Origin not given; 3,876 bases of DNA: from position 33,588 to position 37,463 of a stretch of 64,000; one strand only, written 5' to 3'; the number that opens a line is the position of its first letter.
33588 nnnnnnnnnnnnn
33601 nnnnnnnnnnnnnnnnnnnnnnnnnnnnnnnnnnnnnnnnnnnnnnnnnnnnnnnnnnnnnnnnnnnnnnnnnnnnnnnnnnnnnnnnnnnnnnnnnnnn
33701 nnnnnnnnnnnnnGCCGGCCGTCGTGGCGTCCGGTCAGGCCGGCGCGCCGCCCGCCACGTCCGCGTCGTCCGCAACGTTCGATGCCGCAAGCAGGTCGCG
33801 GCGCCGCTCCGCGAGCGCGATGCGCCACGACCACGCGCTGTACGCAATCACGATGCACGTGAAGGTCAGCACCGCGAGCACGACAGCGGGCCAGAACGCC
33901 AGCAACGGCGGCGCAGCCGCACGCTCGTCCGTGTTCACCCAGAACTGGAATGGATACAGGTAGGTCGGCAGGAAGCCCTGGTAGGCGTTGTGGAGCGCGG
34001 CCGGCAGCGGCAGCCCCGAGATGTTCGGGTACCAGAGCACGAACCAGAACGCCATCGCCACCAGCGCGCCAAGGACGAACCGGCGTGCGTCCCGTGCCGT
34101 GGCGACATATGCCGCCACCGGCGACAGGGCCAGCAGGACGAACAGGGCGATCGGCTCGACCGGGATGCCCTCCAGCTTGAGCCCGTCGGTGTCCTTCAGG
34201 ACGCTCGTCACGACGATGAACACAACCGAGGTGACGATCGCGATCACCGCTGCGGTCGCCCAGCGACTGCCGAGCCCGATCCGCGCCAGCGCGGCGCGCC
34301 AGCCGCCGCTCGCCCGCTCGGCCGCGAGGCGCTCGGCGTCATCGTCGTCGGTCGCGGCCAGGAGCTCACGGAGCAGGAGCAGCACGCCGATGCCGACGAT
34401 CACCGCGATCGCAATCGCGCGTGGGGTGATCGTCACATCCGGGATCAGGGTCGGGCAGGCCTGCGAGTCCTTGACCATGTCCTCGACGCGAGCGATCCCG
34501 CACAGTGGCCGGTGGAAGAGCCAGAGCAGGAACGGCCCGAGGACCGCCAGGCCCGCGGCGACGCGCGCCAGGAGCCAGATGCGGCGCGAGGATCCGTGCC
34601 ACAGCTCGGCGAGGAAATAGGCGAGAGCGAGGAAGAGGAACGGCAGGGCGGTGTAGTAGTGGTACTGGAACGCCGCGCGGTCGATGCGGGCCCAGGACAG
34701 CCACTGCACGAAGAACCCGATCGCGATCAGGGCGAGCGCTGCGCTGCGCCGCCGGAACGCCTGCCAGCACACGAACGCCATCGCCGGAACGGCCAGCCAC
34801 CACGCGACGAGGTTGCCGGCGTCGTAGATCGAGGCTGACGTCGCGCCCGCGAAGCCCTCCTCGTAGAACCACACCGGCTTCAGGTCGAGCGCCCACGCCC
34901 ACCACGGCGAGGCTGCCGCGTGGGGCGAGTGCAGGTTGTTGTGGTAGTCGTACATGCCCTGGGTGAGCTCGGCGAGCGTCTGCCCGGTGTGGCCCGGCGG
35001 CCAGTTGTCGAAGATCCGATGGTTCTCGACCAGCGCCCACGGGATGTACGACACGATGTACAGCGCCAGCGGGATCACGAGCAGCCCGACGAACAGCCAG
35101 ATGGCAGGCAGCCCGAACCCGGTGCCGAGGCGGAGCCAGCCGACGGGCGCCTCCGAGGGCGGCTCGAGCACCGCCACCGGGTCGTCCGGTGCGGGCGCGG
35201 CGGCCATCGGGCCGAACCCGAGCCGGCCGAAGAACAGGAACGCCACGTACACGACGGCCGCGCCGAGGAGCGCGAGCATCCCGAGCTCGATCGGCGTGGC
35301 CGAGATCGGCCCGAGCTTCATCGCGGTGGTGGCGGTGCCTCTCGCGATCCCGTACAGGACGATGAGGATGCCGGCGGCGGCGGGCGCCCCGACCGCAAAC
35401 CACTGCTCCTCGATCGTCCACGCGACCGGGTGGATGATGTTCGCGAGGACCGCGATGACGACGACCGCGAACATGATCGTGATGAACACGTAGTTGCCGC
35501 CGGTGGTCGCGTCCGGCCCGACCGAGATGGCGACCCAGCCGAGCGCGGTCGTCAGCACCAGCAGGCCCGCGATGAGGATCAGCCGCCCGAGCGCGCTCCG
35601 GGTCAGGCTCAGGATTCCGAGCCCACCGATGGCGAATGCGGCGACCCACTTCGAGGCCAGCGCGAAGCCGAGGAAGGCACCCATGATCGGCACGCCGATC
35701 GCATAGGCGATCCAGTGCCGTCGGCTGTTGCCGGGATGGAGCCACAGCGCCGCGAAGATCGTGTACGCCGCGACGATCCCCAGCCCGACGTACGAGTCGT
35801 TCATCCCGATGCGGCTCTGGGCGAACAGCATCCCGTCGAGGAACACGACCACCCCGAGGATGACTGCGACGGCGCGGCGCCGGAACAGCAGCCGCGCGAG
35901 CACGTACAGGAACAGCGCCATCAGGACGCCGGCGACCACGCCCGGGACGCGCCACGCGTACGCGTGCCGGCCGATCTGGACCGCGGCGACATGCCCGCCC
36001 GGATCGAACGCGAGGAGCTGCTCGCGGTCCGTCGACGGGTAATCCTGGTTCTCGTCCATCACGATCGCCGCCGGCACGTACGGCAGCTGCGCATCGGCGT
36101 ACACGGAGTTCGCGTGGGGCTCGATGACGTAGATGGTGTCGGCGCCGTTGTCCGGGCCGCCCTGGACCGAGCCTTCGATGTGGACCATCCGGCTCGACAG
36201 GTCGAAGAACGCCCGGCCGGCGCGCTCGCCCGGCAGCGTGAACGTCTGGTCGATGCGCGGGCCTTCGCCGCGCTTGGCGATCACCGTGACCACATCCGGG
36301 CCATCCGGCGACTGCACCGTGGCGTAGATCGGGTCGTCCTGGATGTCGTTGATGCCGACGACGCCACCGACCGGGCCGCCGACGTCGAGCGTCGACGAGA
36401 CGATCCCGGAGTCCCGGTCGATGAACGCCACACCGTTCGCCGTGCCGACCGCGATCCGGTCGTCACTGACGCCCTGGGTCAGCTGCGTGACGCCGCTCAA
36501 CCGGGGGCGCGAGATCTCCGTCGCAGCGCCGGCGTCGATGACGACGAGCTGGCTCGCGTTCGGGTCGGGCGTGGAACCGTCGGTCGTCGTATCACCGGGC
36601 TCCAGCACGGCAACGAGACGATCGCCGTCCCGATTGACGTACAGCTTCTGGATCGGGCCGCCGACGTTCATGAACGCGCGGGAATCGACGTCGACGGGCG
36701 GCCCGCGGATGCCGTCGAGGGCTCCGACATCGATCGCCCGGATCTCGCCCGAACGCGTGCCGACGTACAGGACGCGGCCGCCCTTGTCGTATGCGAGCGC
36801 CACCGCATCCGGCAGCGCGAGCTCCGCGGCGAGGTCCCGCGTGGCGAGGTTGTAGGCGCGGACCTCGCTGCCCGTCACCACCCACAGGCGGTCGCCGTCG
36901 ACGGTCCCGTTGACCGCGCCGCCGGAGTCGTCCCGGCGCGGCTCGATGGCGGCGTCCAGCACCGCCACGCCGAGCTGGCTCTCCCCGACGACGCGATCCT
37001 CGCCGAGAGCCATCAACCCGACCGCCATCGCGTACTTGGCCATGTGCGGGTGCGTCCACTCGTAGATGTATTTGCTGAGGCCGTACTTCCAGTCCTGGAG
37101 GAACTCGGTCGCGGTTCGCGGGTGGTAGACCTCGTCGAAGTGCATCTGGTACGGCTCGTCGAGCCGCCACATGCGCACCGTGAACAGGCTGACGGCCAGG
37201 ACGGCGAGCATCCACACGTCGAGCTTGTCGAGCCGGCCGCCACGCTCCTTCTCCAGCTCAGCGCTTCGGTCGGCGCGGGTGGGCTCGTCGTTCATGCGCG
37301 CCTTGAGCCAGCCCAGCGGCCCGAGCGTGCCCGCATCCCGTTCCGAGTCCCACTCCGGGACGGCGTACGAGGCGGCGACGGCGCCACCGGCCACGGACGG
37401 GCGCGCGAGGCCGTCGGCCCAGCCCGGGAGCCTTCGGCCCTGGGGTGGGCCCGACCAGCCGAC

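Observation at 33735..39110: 1791-aa megaprotein fusing two GT-C glycosyltransferase modules with a beta-propeller inserted into the PMT module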

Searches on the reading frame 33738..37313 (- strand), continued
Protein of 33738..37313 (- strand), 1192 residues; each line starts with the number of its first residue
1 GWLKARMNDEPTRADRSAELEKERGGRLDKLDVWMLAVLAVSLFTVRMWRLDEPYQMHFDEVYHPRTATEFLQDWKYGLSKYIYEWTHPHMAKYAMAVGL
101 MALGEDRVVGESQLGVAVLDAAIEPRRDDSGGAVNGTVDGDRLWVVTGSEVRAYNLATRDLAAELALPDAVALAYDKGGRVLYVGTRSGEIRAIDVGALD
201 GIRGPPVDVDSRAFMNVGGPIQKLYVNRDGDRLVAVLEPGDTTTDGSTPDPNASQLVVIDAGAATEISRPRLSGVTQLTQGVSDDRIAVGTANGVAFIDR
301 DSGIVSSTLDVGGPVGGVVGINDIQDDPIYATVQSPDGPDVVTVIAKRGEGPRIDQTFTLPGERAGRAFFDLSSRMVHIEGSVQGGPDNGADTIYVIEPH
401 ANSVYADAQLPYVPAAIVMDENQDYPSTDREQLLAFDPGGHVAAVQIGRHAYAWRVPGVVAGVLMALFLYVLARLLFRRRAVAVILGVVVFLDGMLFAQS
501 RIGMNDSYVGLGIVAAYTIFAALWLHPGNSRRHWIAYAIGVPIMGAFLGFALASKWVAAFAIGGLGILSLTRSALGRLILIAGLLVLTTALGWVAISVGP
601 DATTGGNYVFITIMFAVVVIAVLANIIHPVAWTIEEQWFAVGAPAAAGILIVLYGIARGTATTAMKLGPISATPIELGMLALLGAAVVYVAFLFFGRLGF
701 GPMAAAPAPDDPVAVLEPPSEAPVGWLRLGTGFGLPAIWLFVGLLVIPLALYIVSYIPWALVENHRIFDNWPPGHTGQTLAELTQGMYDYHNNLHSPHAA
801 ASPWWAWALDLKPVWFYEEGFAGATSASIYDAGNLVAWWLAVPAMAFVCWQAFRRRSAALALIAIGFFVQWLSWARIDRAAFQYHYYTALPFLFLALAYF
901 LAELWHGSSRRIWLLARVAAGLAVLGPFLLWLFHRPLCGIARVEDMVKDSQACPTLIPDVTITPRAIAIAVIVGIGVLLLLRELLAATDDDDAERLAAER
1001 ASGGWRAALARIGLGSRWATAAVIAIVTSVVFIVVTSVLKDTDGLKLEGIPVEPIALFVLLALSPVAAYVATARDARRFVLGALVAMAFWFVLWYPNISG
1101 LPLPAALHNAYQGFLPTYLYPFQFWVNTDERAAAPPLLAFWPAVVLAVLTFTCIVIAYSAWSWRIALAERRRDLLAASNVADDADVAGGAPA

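Call 63: search_solved_structures(query=A1, max_evalue=0.01, show_alignments=1)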
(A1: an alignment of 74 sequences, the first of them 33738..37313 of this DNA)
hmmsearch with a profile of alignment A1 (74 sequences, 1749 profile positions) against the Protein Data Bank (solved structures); distinct sequences matched with E-value up to 0.01: 4.
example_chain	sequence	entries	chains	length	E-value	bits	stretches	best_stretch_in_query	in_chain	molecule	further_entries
9e61_A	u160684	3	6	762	0.00024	21.8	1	1350-1416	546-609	Dolichyl-phosphate-mannose--protein mannosyltransferase 4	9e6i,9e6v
9i5k_A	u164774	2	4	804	0.00041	21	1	1350-1416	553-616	Dolichyl-phosphate-mannose--protein mannosyltransferase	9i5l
3ott_A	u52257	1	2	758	0.0012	19.4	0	709-811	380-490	Two-component system sensor histidine kinase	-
3va6_A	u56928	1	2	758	0.0012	19.4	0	709-811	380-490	Two-component system sensor histidine kinase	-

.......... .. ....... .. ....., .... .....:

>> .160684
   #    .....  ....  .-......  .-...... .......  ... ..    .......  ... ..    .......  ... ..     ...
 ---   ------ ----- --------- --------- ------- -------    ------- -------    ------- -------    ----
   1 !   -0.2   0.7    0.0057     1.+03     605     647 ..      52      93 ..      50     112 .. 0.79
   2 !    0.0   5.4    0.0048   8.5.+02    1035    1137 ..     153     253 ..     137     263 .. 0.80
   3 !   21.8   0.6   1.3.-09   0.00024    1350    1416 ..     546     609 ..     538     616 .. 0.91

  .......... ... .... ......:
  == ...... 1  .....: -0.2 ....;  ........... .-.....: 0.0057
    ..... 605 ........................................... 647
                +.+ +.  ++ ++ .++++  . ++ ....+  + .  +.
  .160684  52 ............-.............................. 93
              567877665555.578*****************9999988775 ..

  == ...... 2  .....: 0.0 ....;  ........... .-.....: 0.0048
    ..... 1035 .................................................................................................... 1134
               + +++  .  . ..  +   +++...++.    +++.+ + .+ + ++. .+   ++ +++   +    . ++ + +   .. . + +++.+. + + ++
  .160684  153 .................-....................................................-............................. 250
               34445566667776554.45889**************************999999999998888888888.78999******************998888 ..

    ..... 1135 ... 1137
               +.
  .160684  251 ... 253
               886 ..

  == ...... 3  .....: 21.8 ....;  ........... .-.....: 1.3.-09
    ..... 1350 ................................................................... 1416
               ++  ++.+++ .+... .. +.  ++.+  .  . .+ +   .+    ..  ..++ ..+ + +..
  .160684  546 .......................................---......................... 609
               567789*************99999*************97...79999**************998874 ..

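Call 64: find_homologous_proteins(query=P0231)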
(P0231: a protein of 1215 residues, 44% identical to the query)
Query P0231 (1215 aa): 1491 proteins with E <= 0.001 among 8000 candidates; the best 120 are listed.
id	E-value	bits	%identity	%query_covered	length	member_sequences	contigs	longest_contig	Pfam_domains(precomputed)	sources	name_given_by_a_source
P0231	0.0e+0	2682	100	100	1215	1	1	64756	PF02366.25,PF16192.11,PF13231.13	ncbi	-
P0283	0.0e+0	2145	79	100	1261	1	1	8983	PF02366.25,PF16192.11,PF13231.13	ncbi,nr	ncbi:MAG: hypothetical protein AUH85_14500 [Chloroflexi bacterium 13_1_40CM_4_68_4]|nr:MAG: hypothet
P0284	0.0e+0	1817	68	100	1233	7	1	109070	PF13360.14,PF02366.25,PF16192.11,PF13231.13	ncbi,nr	ncbi:MAG: phospholipid carrier-dependent glycosyltransferase [Chloroflexi bacterium]|nr:MAG: phospho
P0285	0.0e+0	1762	67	100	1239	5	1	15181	PF02366.25,PF16192.11,PF13231.13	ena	-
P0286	0.0e+0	1760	66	100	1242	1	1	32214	PF02366.25,PF16192.11,PF13231.13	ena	-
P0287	0.0e+0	1565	68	88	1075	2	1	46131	PF02366.25,PF16192.11,PF13231.13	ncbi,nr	ncbi:MAG: hypothetical protein AUH85_12785 [Chloroflexi bacterium 13_1_40CM_4_68_4]|nr:MAG: hypothet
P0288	0.0e+0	1384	57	99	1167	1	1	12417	PF02366.25,PF16192.11,PF13231.13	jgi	jgi:Gpi18-like mannosyltransferase/predicted membrane-bound dolichyl-phosphate-mannose-protein manno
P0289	0.0e+0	1381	57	100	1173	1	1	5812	PF02366.25,PF16192.11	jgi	jgi:Gpi18-like mannosyltransferase/predicted membrane-bound dolichyl-phosphate-mannose-protein manno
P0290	0.0e+0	1038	48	99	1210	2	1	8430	PF02366.25,PF16192.11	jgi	jgi:predicted membrane-bound dolichyl-phosphate-mannose-protein mannosyltransferase/Gpi18-like manno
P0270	0.0e+0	1026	48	99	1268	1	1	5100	PF02366.25,PF16192.11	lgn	-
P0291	6.8e-285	966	46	98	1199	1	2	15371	PF09594.17,PF02366.25,PF16192.11,PF13231.13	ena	-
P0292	1.6e-284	965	45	98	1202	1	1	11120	PF09594.17,PF02366.25,PF16192.11,PF13231.13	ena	-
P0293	2.2e-283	961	47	99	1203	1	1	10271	PF09594.17,PF02366.25,PF16192.11,PF13231.13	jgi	jgi:predicted membrane-bound dolichyl-phosphate-mannose-protein mannosyltransferase/Gpi18-like manno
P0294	2.5e-283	961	45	99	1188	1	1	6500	PF02366.25,PF16192.11,PF13231.13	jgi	jgi:predicted membrane-bound dolichyl-phosphate-mannose-protein mannosyltransferase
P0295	6.3e-283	960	45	99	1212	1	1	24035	PF09594.17,PF02366.25,PF16192.11,PF13231.13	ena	-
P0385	6.9e-272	923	47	91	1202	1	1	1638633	PF09594.17,PF02366.25,PF16192.11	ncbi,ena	-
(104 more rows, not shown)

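Call 67: search_protein_families(library=pfam, proteins=[P0284, P0231, P0291, P0385], max_evalue=0.1)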
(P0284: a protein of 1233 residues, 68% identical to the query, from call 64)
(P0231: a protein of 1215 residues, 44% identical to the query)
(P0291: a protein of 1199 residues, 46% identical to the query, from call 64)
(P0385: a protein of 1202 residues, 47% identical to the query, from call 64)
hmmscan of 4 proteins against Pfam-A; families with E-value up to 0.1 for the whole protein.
P0284 (1233 aa): 5 families
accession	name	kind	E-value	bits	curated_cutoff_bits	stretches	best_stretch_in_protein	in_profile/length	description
PF02366.24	PMT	-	1.5e-15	57.9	22.7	2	817-974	83-235/245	Dolichyl-phosphate-mannose-protein mannosyltransferase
PF16192.10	PMT_4TMC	-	1.5e-12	47.9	32.4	1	996-1150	5-157/202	C-terminal four TMM region of protein-O-mannosyltransferase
PF13231.12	PMT_2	-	1.1e-09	39.1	26.1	2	816-936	21-138/160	Dolichyl-phosphate-mannose-protein mannosyltransferase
PF13360.13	PQQ_2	-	2.3e-05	24.6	27.6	1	605-729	25-139/233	Outer membrane protein assembly factor BamB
PF09594.16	GT87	-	0.0023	18.2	25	1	61-311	3-231/237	Glycosyltransferase family 87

P0231 (1215 aa): 3 families
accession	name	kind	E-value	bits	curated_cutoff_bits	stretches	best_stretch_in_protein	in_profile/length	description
PF02366.24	PMT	-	7.5e-17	62.1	22.7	2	799-961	82-239/245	Dolichyl-phosphate-mannose-protein mannosyltransferase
PF16192.10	PMT_4TMC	-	1.1e-14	54.9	32.4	1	978-1133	5-181/202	C-terminal four TMM region of protein-O-mannosyltransferase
PF13231.12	PMT_2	-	8e-11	42.8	26.1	2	796-915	18-132/160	Dolichyl-phosphate-mannose-protein mannosyltransferase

P0291 (1199 aa): 4 families
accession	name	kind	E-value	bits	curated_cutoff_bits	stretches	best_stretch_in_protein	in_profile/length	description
PF02366.24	PMT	-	7.1e-15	55.7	22.7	2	790-948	82-236/245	Dolichyl-phosphate-mannose-protein mannosyltransferase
PF09594.16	GT87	-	5.5e-10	39.8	25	2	63-298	3-233/237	Glycosyltransferase family 87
PF16192.10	PMT_4TMC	-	9.4e-10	38.7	32.4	1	964-1133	5-202/202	C-terminal four TMM region of protein-O-mannosyltransferase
PF13231.12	PMT_2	-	5.7e-08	33.6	26.1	1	787-904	18-132/160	Dolichyl-phosphate-mannose-protein mannosyltransferase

P0385 (1202 aa): 3 families
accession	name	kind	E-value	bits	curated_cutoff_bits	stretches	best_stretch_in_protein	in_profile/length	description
PF02366.24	PMT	-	7.2e-14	52.4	22.7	1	793-952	81-236/245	Dolichyl-phosphate-mannose-protein mannosyltransferase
PF16192.10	PMT_4TMC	-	5.9e-11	42.7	32.4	1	968-1138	5-202/202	C-terminal four TMM region of protein-O-mannosyltransferase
PF09594.16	GT87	-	8.8e-09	35.9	25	1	67-307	3-233/237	Glycosyltransferase family 87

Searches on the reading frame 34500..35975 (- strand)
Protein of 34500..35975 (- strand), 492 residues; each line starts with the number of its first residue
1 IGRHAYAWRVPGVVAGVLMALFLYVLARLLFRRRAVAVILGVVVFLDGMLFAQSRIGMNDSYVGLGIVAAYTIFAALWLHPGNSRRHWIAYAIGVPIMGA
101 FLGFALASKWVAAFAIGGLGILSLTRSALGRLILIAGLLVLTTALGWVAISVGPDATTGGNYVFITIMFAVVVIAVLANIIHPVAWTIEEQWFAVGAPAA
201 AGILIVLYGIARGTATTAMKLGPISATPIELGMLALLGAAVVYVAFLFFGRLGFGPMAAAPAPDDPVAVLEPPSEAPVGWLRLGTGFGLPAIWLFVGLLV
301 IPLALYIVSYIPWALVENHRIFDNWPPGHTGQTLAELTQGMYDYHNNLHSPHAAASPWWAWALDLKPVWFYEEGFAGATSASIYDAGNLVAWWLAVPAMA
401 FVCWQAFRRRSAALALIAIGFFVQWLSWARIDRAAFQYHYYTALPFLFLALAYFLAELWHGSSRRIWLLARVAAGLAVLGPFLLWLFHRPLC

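Call 9: search_protein_families(library=pfam, proteins=[window:34500-35975:-], max_evalue=10)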
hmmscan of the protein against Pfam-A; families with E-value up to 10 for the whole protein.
window:34500-35975:- (492 aa): 2 families
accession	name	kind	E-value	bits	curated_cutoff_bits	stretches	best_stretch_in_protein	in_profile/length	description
PF16192.10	PMT_4TMC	-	1.2e-12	48.2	32.4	1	333-491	4-182/202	C-terminal four TMM region of protein-O-mannosyltransferase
PF02366.24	PMT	-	2.4e-08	34.3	22.7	1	8-125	85-198/245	Dolichyl-phosphate-mannose-protein mannosyltransferase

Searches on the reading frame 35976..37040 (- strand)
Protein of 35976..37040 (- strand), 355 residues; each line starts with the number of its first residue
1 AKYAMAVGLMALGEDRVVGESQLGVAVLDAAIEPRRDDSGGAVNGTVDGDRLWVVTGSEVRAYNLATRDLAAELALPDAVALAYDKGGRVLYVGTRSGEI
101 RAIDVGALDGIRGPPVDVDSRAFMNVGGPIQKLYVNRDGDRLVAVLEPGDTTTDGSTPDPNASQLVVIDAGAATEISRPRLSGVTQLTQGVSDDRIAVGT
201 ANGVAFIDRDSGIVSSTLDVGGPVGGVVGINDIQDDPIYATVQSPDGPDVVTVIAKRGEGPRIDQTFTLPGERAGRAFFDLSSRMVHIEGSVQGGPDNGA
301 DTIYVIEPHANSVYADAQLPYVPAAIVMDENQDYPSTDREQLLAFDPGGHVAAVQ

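Call 9: search_protein_families(library=pfam, proteins=[window:35976-37040:-], max_evalue=10)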
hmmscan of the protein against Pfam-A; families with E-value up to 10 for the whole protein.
window:35976-37040:- (355 aa): 1 family
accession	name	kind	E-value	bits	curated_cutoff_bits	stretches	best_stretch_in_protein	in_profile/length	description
PF12894.13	ANAPC4_WD40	-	0.32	11.7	22.9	1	80-105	42-67/91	Anaphase-promoting complex subunit 4 WD40 domain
